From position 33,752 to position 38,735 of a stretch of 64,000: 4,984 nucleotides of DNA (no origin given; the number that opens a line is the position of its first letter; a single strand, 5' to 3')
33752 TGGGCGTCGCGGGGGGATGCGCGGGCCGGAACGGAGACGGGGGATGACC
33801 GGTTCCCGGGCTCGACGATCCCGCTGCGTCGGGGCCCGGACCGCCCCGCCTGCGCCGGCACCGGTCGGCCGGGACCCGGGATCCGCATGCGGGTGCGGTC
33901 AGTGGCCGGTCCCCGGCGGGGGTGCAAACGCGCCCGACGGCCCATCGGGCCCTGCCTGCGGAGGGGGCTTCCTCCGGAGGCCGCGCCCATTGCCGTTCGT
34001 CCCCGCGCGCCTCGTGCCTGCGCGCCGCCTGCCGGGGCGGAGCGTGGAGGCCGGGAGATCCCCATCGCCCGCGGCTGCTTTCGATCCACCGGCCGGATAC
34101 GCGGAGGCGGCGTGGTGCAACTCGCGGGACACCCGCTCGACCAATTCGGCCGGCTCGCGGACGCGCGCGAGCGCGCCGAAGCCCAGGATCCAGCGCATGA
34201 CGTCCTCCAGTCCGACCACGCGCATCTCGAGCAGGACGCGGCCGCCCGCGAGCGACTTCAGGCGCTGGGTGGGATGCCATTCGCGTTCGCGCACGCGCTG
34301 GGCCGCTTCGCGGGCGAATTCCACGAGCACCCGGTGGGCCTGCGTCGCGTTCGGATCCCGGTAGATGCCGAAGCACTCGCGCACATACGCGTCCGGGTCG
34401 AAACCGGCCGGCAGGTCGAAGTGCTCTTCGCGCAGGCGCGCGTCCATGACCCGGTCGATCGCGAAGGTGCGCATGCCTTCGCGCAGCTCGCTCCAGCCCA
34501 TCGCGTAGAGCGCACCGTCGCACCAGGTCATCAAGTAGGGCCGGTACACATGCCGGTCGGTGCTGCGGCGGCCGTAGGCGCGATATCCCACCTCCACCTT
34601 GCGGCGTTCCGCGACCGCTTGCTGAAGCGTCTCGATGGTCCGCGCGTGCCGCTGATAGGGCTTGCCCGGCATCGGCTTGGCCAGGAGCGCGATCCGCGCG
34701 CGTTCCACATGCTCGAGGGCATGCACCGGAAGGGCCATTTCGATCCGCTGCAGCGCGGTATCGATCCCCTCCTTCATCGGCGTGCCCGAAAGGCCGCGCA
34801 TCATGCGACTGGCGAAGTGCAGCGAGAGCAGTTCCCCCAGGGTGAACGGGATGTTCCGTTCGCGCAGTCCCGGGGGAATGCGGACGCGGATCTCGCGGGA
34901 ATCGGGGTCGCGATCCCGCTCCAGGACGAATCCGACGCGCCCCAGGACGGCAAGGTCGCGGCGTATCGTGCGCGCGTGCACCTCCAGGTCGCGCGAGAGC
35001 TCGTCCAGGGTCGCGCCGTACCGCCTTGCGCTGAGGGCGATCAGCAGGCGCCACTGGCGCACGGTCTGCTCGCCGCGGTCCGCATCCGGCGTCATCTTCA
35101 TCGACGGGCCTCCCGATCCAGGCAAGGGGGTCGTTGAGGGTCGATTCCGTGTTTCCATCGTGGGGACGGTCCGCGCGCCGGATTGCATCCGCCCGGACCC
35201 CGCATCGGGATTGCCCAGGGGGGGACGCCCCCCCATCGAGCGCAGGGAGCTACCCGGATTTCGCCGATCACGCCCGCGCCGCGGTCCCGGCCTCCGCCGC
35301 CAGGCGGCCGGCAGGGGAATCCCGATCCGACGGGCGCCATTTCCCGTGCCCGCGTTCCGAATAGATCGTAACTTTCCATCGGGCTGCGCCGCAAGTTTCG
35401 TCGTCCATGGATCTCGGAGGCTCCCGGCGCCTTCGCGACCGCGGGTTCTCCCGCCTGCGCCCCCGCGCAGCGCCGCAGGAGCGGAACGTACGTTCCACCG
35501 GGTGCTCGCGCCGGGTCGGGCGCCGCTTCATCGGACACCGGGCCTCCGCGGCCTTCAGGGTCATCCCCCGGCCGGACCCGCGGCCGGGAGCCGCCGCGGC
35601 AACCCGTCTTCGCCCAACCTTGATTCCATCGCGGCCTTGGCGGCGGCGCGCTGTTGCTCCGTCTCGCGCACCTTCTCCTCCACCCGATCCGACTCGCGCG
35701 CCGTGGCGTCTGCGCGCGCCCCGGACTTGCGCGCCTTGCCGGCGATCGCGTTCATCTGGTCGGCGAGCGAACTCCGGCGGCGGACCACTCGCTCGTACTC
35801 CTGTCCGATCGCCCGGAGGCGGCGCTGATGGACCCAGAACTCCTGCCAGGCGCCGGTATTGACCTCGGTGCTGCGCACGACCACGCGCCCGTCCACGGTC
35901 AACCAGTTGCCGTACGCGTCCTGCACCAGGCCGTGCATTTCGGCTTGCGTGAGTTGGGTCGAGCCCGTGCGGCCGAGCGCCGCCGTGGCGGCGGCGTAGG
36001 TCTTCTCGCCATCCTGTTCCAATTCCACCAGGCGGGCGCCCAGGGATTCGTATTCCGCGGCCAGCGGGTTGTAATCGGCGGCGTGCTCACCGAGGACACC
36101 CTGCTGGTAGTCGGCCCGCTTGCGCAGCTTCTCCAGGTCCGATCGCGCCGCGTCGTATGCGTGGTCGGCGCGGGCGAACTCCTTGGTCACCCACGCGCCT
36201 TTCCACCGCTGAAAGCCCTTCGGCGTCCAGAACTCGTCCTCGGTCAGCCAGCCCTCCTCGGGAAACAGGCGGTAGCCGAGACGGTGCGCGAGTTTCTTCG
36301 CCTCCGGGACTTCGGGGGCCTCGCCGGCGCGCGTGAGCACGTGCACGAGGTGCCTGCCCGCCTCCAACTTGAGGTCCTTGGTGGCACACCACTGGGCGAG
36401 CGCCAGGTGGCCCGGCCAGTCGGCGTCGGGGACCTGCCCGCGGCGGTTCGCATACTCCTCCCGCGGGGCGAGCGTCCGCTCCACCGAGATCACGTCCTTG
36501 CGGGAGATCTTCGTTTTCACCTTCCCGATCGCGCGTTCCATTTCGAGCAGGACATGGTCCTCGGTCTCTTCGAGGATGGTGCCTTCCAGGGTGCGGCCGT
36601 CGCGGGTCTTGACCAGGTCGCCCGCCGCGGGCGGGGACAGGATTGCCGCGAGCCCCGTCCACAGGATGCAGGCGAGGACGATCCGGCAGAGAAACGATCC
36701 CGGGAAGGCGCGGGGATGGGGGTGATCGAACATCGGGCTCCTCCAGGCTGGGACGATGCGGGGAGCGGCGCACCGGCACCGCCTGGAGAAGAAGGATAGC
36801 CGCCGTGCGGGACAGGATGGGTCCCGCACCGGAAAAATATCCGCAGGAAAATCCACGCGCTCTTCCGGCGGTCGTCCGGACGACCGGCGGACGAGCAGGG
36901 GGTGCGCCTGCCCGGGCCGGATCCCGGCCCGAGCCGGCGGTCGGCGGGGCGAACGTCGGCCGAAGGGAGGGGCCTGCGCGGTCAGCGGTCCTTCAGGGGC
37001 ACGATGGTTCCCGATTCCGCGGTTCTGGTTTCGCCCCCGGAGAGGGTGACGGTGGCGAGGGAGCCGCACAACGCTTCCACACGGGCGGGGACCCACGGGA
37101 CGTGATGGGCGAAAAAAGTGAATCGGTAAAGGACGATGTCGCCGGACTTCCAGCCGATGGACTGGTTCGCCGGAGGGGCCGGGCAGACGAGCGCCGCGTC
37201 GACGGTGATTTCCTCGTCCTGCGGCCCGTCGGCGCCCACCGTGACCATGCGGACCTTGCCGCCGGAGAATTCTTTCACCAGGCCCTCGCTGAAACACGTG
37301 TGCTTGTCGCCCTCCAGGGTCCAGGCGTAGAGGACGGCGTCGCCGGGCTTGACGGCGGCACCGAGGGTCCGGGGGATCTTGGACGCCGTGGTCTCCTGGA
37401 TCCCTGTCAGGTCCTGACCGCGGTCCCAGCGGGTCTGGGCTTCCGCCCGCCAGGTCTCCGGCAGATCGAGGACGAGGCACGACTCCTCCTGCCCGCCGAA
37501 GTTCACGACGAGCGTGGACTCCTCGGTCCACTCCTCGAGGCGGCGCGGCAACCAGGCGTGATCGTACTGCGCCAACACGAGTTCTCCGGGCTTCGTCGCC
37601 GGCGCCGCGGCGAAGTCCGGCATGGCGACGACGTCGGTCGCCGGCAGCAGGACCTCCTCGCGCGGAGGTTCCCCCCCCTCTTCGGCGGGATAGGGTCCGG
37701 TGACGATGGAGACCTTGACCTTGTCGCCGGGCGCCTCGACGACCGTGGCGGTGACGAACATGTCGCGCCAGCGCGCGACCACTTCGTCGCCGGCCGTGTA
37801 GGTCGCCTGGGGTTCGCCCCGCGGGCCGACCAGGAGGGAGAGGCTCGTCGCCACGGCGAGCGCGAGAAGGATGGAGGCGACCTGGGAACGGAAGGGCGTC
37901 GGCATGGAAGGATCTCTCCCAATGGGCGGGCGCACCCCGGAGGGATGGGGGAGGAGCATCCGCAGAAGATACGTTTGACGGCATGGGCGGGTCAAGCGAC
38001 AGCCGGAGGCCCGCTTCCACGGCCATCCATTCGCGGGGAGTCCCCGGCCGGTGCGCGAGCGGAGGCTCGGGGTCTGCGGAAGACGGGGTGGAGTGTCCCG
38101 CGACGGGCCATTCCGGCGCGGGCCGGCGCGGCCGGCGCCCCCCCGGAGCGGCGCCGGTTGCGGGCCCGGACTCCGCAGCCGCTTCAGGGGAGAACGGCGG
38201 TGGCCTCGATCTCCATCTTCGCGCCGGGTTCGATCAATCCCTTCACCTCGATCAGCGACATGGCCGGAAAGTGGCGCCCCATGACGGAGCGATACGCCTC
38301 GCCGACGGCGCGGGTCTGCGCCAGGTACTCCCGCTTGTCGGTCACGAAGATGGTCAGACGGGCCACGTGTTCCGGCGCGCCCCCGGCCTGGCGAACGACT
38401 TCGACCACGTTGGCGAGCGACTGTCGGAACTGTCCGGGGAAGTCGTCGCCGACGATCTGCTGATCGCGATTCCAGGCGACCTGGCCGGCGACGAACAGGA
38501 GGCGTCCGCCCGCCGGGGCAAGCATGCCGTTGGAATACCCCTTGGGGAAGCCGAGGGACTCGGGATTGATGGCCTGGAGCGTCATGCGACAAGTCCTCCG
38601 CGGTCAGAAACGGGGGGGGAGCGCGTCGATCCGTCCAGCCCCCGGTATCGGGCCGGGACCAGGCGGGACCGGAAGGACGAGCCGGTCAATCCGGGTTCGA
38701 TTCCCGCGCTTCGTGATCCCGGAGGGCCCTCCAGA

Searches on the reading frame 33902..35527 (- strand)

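Call 39: search_protein_families(library=pfam, proteins=[window:33902-35527:-], max_evalue=0.0001)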
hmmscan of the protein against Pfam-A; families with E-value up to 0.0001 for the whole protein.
window:33902-35527:- (542 aa): 3 families
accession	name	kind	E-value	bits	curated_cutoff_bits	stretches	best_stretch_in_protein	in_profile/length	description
PF25583.1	WCX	-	2.6e-15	57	23.9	1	397-473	2-75/76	WCX domain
PF13280.12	WYL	-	2.8e-13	50.1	21.8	1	297-364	2-69/70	WYL domain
PF19187.6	HTH_PafC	-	4.9e-05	23.6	32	1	156-263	3-114/115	PafC helix-turn-helix domain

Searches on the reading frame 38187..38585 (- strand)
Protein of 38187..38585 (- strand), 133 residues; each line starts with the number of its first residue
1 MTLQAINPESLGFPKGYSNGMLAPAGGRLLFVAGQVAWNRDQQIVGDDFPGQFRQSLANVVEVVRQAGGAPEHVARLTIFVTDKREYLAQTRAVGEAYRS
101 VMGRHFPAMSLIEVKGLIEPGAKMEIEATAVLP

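Call 39: search_protein_families(library=pfam, proteins=[window:38187-38585:-], max_evalue=0.0001)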
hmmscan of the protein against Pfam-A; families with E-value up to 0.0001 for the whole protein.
window:38187-38585:- (133 aa): 1 family
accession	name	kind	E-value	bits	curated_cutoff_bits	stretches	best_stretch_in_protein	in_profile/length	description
PF01042.26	Ribonuc_L-PSP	-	4.1e-23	82.1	27.3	1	17-131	11-120/121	Endoribonuclease L-PSP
